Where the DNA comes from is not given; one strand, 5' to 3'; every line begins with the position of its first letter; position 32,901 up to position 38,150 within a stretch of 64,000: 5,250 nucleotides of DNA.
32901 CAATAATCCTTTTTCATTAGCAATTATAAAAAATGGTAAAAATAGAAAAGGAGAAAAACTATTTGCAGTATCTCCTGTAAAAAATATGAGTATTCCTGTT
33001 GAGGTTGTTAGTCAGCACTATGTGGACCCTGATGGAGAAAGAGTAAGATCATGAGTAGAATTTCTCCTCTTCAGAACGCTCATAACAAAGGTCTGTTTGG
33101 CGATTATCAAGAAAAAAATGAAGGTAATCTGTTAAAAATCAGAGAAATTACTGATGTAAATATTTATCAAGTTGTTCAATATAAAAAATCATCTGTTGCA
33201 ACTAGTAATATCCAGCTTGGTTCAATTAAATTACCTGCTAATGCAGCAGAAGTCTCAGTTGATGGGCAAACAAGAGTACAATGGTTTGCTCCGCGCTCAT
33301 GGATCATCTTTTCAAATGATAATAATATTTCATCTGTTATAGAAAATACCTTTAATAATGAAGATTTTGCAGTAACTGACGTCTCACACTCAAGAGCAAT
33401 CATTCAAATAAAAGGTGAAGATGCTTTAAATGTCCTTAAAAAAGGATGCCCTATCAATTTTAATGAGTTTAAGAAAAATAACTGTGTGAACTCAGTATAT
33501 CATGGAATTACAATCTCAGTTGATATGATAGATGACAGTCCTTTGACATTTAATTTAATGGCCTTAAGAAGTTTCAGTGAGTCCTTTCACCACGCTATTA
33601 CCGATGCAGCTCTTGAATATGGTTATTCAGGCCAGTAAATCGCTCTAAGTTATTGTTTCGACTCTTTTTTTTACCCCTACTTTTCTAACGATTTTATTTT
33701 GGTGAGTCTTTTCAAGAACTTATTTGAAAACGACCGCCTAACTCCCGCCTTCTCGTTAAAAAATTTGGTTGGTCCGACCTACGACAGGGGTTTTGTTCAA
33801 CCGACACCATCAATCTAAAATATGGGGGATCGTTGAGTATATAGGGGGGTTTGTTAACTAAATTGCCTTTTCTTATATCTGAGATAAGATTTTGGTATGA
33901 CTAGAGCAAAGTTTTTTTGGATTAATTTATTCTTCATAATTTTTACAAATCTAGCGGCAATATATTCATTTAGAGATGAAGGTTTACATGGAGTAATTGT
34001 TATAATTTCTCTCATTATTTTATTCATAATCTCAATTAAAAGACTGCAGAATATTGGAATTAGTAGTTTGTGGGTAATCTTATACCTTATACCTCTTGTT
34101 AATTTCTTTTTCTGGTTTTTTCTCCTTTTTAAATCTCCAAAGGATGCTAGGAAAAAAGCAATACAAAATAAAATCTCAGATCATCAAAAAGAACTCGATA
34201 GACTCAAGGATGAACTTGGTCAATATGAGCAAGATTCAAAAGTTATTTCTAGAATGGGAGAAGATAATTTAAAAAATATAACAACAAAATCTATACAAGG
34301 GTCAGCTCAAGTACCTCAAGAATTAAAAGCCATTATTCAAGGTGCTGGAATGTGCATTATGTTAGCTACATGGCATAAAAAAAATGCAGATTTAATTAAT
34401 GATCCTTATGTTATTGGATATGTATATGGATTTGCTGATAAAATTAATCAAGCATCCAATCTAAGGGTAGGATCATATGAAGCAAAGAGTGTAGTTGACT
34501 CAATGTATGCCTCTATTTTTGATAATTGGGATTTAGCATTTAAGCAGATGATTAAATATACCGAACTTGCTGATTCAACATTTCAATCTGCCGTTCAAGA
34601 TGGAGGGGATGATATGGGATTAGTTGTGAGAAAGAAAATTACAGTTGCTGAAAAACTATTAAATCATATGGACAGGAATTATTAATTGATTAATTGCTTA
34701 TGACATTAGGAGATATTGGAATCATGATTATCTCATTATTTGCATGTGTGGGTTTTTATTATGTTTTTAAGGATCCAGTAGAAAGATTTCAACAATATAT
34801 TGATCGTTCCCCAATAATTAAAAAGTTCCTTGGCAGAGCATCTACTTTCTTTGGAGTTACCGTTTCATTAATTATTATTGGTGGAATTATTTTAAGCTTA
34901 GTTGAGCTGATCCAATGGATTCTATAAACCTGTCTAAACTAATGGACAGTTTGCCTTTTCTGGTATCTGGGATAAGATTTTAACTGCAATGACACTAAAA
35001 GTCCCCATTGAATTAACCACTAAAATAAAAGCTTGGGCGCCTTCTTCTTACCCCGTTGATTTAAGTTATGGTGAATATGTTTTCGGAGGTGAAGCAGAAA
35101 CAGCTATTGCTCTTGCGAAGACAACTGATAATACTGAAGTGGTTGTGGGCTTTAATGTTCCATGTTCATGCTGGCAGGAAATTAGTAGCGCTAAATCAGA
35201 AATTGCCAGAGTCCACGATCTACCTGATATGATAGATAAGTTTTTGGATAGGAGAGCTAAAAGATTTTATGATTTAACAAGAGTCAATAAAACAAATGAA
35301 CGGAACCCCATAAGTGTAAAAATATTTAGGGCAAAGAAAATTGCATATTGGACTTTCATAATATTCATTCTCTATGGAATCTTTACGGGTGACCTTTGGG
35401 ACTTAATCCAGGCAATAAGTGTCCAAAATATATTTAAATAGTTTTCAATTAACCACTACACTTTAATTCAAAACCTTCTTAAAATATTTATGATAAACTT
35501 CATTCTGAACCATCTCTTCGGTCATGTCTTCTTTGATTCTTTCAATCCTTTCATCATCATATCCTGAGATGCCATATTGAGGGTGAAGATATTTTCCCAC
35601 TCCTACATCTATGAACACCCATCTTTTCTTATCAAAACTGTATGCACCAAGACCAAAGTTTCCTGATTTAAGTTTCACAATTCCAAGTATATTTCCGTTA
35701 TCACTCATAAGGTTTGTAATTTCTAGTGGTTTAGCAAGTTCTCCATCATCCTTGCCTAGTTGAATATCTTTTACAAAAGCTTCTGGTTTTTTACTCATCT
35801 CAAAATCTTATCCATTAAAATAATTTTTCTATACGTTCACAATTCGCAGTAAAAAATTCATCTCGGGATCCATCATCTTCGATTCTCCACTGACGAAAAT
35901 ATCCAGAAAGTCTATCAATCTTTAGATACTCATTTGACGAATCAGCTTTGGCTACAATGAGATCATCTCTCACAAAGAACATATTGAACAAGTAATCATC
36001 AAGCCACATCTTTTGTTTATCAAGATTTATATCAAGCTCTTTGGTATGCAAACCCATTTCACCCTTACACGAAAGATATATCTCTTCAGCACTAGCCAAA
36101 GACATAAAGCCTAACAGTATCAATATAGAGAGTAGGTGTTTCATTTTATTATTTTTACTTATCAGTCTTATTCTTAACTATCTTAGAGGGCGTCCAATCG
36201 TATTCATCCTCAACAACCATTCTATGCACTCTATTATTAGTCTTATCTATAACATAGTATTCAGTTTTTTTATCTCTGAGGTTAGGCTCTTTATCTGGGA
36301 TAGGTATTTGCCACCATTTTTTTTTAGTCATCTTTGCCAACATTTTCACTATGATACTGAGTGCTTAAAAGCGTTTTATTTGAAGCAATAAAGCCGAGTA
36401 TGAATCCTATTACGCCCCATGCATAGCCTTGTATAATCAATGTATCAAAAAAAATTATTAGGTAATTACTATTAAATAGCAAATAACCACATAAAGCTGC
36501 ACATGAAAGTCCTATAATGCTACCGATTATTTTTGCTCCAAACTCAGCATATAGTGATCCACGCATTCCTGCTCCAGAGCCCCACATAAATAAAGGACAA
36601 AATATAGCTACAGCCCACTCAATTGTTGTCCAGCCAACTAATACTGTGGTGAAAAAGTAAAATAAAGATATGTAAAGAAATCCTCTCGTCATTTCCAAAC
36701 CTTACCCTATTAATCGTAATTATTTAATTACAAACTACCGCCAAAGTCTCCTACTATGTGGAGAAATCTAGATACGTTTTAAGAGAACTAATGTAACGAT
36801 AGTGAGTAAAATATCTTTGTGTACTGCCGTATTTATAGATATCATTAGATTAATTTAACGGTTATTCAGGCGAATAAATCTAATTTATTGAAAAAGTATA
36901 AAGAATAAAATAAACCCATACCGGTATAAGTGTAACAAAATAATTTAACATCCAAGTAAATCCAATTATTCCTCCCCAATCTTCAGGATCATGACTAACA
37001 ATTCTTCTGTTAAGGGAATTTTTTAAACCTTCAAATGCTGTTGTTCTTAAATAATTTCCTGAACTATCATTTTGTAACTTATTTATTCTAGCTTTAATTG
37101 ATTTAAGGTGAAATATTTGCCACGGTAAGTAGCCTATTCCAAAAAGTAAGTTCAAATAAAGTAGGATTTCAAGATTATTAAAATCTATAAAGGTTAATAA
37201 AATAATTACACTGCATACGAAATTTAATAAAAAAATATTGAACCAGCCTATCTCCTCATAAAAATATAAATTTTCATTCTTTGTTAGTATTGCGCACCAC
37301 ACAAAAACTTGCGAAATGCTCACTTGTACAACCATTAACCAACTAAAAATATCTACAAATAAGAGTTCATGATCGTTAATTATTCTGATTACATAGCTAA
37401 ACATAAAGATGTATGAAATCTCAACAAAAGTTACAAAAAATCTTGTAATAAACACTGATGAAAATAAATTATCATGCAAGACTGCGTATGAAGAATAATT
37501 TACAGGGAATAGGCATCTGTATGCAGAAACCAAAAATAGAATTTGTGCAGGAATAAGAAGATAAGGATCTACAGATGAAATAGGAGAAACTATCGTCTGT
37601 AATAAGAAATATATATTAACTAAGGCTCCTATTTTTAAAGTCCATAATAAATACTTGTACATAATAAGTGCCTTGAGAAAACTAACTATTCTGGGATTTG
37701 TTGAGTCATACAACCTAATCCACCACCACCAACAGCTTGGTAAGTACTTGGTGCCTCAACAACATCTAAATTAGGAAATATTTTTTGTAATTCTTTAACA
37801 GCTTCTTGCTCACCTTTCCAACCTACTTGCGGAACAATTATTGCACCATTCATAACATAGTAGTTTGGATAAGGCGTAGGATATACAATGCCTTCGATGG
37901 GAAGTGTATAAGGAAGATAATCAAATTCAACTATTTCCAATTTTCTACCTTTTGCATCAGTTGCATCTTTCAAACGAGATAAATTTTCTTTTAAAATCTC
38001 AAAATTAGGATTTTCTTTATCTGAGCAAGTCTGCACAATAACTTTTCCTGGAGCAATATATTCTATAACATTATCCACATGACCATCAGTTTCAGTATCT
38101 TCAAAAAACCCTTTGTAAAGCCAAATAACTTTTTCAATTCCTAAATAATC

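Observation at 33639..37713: About 4 kb ORFan islet of small membrane/secreted proteins between soxG and aguA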

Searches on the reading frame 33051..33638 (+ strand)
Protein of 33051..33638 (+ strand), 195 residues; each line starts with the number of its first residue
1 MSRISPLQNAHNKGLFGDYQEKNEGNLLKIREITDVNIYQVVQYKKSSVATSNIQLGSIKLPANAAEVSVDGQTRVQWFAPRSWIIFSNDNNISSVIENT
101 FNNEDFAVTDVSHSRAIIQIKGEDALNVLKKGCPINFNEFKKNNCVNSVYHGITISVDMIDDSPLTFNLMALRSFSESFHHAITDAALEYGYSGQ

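Call 14: find_related_loci(query=window:33051-33635:+, collection=genome_contigs, flank=10000)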
Query window:33051-33635:+ (195 aa) in genome_contigs; peptide patterns used: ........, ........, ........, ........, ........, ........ (x = any residue, [..] = any of these).
110 stretches matched a pattern; 10 encode a relative of the query (tblastn E <= 1e-3); 10 distinct loci.
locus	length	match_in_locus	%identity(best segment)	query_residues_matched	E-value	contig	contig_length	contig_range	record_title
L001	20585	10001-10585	92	1-195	7e-124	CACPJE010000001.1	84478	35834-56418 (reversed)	MAG: uncultured Pelagibacteraceae bacterium isolate AG-430-P10 genome assembly, contig: AG-430-P10_NODE_1, whole genome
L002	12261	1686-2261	58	1-192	2e-76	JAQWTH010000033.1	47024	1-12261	MAG: Candidatus Pelagibacterales bacterium isolate cluster2_bin.78 k141_3662192, whole genome shotgun sequence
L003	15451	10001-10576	57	1-192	1e-75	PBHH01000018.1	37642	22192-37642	MAG: Gammaproteobacteria bacterium isolate SP3036 44224, whole genome shotgun sequence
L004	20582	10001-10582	54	1-194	3e-74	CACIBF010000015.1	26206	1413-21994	uncultured Pelagibacteraceae bacterium isolate AG-912-N08 genome assembly, contig: AG-912-N08_NODE_15, whole genome shot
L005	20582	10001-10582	54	1-194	1e-72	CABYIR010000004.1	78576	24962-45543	MAG: uncultured Pelagibacteraceae bacterium isolate AG-333-D21 genome assembly, contig: AG-333-D21_NODE_4, whole genome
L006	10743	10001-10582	58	1-194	7e-72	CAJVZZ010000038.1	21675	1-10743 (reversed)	MAG TPA_asm: uncultured Flavobacteriales bacterium isolate ERR599121_bin.89_MetaBAT_v2.12.1_MAG genome assembly, contig:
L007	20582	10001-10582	53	1-194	1e-70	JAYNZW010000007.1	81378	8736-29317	MAG: Pelagibacteraceae bacterium isolate 139556_S158_metabat_bins_2.tsv.146 NODE_174_length_81378_cov_6.936476, whole ge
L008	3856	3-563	47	8-194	4e-60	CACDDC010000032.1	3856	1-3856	uncultured Pelagibacteraceae bacterium isolate AG-365-E11 genome assembly, contig: AG-365-E11_NODE_32, whole genome shot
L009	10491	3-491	58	32-194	5e-59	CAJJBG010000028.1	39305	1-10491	MAG: Pelagibacteraceae bacterium AG-422-B15 isolate FRAM18_bin072 genome assembly, contig: FRAM17_bin072-28, whole genom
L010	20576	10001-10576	57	1-192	5e-75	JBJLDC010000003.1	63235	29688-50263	MAG: Candidatus Pelagibacterales bacterium isolate LRMED-209 Pelagibacterales-LRMED-209-C1335, whole genome shotgun sequ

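Call 20: find_encoding_contigs(protein=window:33051-33638:+, flank=10000, max_places=10)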
Protein window:33051-33638:+ (195 aa): 2 contigs read that carry it; 2 places shown.
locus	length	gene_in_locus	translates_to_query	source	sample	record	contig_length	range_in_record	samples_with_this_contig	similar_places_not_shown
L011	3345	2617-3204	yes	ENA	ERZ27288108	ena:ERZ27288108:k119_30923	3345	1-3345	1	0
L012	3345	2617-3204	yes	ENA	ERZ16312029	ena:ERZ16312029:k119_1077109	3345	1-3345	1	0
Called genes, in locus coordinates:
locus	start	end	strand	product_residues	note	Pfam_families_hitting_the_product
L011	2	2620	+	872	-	?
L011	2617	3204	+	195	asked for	PF04268:SoxG (weak)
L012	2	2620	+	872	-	?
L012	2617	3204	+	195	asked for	PF04268:SoxG (weak)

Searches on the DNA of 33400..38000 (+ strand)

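Call 7: search_rna_families(source=window, start=33400, end=38000, threshold=evalue, max_evalue=5, show_alignments=3)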
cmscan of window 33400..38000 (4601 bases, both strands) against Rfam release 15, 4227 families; matches with E-value up to 5: 4.
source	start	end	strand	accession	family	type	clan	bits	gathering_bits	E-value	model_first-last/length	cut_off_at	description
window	34599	34665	+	RF00355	snoR28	Gene; snRNA; snoRNA; CD-box;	-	20.5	45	3.2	1-78/78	no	Small nucleolar RNA snoR28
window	35844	35910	+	RF02125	JPX_2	Gene; lncRNA;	-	18.8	48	1.9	1-69/69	no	JPX transcript, XIST activator conserved region 2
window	34966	35054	-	RF01544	TB11Cs5H3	Gene; snRNA; snoRNA; HACA-box;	-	18.2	50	2.1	1-65/65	no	Trypanosomatid snoRNA TB11Cs5H3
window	35507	35564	-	RF01140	sR20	Gene; snRNA; snoRNA; CD-box;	-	18.2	44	2.5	1-56/56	no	Small nucleolar RNA sR20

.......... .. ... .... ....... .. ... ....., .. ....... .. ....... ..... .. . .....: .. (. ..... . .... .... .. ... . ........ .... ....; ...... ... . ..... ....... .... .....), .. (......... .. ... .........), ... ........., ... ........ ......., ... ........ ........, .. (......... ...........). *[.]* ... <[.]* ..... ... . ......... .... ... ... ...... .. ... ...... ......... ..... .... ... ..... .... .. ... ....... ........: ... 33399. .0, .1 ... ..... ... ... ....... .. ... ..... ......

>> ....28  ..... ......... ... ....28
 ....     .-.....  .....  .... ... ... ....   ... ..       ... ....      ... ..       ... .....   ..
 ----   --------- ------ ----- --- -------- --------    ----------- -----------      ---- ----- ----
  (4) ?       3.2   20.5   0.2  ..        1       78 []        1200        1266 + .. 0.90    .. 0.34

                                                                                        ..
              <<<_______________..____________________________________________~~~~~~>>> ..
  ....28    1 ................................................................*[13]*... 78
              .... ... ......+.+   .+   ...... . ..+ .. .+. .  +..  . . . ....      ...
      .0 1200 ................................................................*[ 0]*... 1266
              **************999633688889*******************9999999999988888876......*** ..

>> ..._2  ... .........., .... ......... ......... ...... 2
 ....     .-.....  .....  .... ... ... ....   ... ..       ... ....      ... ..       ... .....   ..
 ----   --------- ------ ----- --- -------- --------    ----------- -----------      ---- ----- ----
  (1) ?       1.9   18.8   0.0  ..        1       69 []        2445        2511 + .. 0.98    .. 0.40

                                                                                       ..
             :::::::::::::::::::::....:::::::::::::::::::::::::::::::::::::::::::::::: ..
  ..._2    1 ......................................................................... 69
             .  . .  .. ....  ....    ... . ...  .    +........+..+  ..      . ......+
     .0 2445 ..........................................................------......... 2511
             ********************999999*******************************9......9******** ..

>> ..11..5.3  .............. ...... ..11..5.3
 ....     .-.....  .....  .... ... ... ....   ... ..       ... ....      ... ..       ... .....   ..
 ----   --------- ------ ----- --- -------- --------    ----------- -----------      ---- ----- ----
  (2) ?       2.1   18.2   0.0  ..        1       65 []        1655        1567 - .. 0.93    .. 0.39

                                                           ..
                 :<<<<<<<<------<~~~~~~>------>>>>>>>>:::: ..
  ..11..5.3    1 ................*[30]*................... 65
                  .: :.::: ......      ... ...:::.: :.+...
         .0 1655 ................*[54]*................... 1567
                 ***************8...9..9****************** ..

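Call 41: search_dna_similar(query=window:33600-36900:+, collection=phages, mode=distant, max_evalue=0.001)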
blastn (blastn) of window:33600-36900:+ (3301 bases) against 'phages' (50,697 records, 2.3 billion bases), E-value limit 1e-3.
No match.
